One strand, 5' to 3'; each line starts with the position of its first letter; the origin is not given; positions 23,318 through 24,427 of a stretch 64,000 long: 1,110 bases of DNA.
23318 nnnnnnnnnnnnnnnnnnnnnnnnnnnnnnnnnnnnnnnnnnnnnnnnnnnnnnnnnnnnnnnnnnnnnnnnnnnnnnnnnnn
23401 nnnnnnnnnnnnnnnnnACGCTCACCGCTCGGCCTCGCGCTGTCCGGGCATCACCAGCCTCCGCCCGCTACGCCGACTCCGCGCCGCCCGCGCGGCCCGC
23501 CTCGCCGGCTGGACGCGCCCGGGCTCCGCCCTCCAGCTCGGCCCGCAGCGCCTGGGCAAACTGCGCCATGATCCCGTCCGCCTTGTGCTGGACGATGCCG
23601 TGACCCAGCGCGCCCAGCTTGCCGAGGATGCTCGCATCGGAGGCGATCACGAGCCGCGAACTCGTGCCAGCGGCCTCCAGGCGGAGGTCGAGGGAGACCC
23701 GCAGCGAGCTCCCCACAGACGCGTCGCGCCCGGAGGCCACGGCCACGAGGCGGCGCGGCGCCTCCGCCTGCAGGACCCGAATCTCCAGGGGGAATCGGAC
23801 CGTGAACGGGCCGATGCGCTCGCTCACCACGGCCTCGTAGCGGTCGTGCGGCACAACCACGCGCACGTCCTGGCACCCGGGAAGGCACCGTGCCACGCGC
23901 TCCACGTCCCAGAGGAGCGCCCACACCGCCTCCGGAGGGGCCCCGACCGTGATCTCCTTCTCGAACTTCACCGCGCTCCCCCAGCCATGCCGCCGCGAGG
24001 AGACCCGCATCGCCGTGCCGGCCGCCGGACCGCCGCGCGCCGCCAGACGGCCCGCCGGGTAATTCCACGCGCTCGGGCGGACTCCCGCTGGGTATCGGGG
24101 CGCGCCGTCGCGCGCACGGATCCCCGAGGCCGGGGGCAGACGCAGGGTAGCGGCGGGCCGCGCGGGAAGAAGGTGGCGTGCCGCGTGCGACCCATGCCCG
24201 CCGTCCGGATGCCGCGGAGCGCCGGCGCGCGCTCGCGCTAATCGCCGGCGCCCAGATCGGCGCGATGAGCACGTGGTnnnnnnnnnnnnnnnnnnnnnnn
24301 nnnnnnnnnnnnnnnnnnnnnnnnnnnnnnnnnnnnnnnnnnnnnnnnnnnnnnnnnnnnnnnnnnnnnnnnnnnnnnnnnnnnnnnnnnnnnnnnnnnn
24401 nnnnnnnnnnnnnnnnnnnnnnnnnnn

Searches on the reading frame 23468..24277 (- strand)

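Call 80: search_protein_families(library=pfam, proteins=[window:23468-24277:-])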
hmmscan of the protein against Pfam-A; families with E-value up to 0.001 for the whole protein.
window:23468-24277:- (269 aa): 3 families
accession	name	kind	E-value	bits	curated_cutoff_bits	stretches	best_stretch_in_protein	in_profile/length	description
PF06240.19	COXG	-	3.7e-16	59.5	22.2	1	109-248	3-139/140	Carbon monoxide dehydrogenase subunit G (CoxG)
PF10604.15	Polyketide_cyc2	-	3.5e-09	37.5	27.4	1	103-249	2-142/142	Polyketide cyclase / dehydrase and lipid transport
PF03364.25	Polyketide_cyc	-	5.7e-08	33.5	23.4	1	111-201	1-100/126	Polyketide cyclase / dehydrase and lipid transport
